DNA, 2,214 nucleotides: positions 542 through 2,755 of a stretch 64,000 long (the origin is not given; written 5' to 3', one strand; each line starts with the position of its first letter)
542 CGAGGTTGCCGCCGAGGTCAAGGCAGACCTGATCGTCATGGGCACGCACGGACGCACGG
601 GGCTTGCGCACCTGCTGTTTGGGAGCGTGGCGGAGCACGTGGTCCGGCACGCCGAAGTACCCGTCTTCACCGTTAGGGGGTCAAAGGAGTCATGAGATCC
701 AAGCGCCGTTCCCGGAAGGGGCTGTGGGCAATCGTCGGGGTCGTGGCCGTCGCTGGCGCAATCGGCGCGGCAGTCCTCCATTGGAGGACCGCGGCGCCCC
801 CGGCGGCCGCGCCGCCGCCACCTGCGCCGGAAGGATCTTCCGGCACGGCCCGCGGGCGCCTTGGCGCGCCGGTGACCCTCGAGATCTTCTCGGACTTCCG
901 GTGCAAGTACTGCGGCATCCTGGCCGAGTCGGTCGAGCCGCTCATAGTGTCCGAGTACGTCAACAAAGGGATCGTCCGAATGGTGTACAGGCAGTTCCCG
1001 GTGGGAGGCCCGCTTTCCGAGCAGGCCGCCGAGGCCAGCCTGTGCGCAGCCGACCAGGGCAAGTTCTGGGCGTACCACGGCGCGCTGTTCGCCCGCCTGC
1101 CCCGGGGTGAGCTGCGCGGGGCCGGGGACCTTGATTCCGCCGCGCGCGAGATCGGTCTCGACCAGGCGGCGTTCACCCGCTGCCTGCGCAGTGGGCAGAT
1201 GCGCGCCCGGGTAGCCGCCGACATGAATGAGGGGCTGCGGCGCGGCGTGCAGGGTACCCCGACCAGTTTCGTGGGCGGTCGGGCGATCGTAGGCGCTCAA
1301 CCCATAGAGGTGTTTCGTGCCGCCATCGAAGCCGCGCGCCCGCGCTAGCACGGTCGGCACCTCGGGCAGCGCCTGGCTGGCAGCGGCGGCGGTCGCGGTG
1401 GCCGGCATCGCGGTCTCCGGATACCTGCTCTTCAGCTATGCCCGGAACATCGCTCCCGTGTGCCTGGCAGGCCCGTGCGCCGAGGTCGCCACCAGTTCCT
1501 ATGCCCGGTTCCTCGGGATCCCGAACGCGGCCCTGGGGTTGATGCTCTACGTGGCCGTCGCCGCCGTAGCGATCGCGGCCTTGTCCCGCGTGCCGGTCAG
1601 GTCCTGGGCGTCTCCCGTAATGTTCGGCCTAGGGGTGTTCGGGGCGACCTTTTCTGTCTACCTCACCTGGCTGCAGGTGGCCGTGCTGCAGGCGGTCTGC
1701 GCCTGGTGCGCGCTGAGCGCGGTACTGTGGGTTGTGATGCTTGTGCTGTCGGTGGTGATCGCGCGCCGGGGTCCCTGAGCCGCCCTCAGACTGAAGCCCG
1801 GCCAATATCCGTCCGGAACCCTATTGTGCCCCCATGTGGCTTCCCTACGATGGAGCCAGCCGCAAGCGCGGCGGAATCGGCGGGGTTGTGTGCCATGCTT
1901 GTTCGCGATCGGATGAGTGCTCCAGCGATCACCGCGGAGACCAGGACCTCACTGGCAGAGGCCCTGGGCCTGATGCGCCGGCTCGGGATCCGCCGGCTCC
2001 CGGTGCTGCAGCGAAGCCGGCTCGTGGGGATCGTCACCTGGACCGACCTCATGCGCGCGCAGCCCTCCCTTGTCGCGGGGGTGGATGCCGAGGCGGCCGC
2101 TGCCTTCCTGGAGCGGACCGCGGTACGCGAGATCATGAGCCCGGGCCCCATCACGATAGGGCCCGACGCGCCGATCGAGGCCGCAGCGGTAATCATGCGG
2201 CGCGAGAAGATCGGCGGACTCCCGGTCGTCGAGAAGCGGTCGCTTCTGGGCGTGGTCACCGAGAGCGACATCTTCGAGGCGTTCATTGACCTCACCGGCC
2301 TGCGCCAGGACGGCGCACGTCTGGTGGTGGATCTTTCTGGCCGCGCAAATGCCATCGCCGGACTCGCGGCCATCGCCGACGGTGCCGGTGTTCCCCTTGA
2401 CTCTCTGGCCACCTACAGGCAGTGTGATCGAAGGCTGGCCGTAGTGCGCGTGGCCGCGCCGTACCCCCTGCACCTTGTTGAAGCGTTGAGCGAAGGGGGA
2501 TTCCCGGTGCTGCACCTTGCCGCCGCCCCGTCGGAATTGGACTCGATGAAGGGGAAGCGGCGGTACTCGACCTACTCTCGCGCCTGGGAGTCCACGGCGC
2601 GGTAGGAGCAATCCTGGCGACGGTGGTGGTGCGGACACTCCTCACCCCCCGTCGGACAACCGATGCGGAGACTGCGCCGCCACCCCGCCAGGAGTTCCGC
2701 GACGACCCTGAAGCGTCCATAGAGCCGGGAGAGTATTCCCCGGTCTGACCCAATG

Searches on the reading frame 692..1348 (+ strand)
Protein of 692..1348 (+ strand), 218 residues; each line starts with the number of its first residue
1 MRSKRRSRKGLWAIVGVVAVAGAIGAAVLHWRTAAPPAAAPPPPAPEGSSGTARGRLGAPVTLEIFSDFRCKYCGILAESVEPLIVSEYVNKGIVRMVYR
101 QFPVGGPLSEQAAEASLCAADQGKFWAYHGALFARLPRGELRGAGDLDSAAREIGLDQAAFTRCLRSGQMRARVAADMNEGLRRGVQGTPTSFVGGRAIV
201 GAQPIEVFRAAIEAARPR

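Call 30: find_encoding_contigs(protein=window:692-1348:+, flank=10000, max_places=1)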
Protein window:692-1348:+ (218 aa): 21 contigs read that carry it; 1 place shown.
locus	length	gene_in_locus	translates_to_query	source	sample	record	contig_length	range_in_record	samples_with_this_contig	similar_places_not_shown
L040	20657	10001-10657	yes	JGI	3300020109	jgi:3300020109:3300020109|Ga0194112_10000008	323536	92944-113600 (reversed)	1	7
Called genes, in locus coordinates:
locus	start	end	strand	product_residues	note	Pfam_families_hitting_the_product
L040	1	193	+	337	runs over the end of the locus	PF07730:HisKA_3, PF13581:HATPase_c_2 (weak), PF02518:HATPase_c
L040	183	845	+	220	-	PF00072:Response_reg, PF08281:Sigma70_r4_2 (weak), PF00196:GerE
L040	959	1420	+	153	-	-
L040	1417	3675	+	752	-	PF04879:Molybdop_Fe4S4, PF00384:Molybdopterin, PF01568:Molydop_binding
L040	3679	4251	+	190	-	PF13187:Fer4_9 (faint), PF13237:Fer4_10 (faint), PF12800:Fer4_4 (faint), PF12838:Fer4_7 (weak), PF13247:Fer4_11, PF00037:Fer4 (weak), PF12797:Fer4_2 (weak), PF12837:Fer4_6 (weak), +2 more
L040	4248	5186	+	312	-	PF03916:NrfD, PF14589:NrfD_2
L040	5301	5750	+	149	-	PF00581:Rhodanese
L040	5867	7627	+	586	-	PF03453:MoeA_N, PF00994:MoCF_biosynth, PF03454:MoeA_C, PF03205:MobB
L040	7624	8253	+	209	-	PF12804:NTP_transf_3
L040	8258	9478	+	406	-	PF08240:ADH_N, PF13602:ADH_zinc_N_2 (faint), PF16912:Glu_dehyd_C (faint), PF00107:ADH_zinc_N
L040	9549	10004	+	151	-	PF00582:Usp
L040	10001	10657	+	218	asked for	PF13462:Thioredoxin_4, PF01323:DSBA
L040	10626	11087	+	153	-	PF07884:VKOR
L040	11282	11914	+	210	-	PF00571:CBS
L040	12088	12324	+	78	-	PF01455:HupF_HypC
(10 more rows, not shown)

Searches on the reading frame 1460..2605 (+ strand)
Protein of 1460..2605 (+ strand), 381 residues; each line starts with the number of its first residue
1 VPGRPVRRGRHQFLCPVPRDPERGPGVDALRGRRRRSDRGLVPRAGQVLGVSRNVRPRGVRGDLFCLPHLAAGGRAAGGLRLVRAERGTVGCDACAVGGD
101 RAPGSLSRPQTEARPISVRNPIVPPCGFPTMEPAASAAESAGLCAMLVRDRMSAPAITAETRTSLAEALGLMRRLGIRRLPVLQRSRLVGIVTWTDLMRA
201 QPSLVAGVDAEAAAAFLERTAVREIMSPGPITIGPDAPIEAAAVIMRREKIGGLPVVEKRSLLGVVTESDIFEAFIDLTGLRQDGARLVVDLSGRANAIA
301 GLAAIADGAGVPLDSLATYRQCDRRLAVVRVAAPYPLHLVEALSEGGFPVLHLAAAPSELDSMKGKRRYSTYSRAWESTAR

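Call 5: search_protein_families(library=pfam, proteins=[window:1460-2605:+], max_evalue=0.01)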
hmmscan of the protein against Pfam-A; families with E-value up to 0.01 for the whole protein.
window:1460-2605:+ (381 aa): 1 family
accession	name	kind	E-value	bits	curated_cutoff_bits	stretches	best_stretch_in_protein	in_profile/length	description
PF00571.33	CBS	-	1.3e-29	102.7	24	2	222-276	1-56/57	CBS domain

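Call 6: search_protein_families(library=ncbifam, proteins=[window:1460-2605:+], max_evalue=0.01)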
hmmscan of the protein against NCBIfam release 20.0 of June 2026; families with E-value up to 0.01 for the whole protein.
window:1460-2605:+ (381 aa): 19 families
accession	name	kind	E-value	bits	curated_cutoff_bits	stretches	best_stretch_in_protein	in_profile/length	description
NF041552.1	TF_PrdR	equivalog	1.4e-10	40.1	795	2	218-275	68-125/577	sigma-54 dependent transcriptional regulator PrdR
NF011447.0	PRK14869.2-3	equivalog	4.6e-10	38.7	522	2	221-276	69-125/540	putative manganese-dependent inorganic diphosphatase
NF011445.0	PRK14869.2-1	equivalog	1.7e-08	33.4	483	1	148-209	70-130/548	putative manganese-dependent inorganic diphosphatase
NF011443.0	PRK14869.1-5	equivalog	1.2e-07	30.5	335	1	220-279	69-129/546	putative manganese-dependent inorganic diphosphatase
TIGR01302.1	IMP_dehydrog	equivalog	1.5e-07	30.7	481.5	1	223-271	83-135/450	IMP dehydrogenase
NF011442.0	PRK14869.1-4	equivalog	2e-07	29.8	400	1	221-278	71-129/543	putative manganese-dependent inorganic diphosphatase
NF053863.1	DS11_antiphage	equivalog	3.6e-06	26.3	260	1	157-279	86-196/305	CBS domain-containing anti-phage protein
NF041569.1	A-tRNAntase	equivalog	5.4e-06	24.9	1440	1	148-292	311-440/880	A-adding tRNA nucleotidyltransferase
NF011449.0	PRK14869.2-5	equivalog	6.7e-06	25.4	411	1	219-283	66-132/451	putative manganese-dependent inorganic diphosphatase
NF011441.0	PRK14869.1-3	equivalog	1.5e-05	23.8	753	1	232-278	80-127/548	putative manganese-dependent inorganic diphosphatase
NF008141.0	PRK10892.1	equivalog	2e-05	24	505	0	217-274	268-325/328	arabinose-5-phosphate isomerase KdsD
TIGR00393.1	kpsF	subfamily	8.8e-05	22.2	203.7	1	151-266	160-267/268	KpsF/GutQ family sugar-phosphate isomerase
NF053603.1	HhpR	exception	0.00012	21.3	520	0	218-276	220-279/282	CBS domain-containing high hydrostatic pressure regulator HhpR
NF053704.1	TransRegCcpNBacil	equivalog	0.00019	20.9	260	1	143-278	72-205/208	transcriptional regulator CcpN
NF038279.1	TF_CBS_SpxR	exception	0.00037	19.3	600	1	170-275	214-305/427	CBS-HotDog domain-containing transcription factor SpxR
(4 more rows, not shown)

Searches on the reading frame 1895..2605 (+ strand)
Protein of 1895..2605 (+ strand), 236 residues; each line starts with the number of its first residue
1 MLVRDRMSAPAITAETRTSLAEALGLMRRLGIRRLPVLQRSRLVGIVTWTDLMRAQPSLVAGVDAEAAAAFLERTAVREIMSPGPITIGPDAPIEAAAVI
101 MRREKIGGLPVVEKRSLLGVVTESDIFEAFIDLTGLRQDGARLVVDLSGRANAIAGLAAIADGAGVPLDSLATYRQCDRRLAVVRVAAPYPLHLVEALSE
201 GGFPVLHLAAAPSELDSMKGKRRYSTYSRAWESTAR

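Call 38: search_protein_families(library=pfam, proteins=[window:1973-2605:+], max_evalue=0.0001)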
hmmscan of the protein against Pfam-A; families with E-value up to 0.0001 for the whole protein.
window:1973-2605:+ (210 aa): 1 family
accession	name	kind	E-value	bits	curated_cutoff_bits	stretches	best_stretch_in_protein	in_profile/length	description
PF00571.33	CBS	-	4.2e-24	85.1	24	2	51-105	1-56/57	CBS domain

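Call 51: search_protein_families(library=ncbifam, proteins=[window:1895-2605:+], max_evalue=0.00001)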
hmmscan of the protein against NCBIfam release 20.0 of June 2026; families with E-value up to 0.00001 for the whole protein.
window:1895-2605:+ (236 aa): 11 families
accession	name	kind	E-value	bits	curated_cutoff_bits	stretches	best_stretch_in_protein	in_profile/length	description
NF041552.1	TF_PrdR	equivalog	1.1e-10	40.5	795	1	3-130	8-125/577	sigma-54 dependent transcriptional regulator PrdR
NF011447.0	PRK14869.2-3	equivalog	1.8e-10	40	522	0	76-131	69-125/540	putative manganese-dependent inorganic diphosphatase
NF011445.0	PRK14869.2-1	equivalog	4.5e-09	35.3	483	0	3-65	70-131/548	putative manganese-dependent inorganic diphosphatase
NF011443.0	PRK14869.1-5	equivalog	3.3e-08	32.4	335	0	75-134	69-129/546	putative manganese-dependent inorganic diphosphatase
NF011442.0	PRK14869.1-4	equivalog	5.4e-08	31.7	400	0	76-133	71-129/543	putative manganese-dependent inorganic diphosphatase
TIGR01302.1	IMP_dehydrog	equivalog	5.8e-08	32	481.5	0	78-126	83-135/450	IMP dehydrogenase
NF053863.1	DS11_antiphage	equivalog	9.9e-07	28.1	260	0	12-134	86-196/305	CBS domain-containing anti-phage protein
NF011449.0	PRK14869.2-5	equivalog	2.2e-06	27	411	0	74-138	66-132/451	putative manganese-dependent inorganic diphosphatase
NF041569.1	A-tRNAntase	equivalog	2.2e-06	26.2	1440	1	3-147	311-440/880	A-adding tRNA nucleotidyltransferase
NF011441.0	PRK14869.1-3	equivalog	3.9e-06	25.8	753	0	87-133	80-127/548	putative manganese-dependent inorganic diphosphatase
NF008141.0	PRK10892.1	equivalog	8.7e-06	25.2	505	0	72-129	268-325/328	arabinose-5-phosphate isomerase KdsD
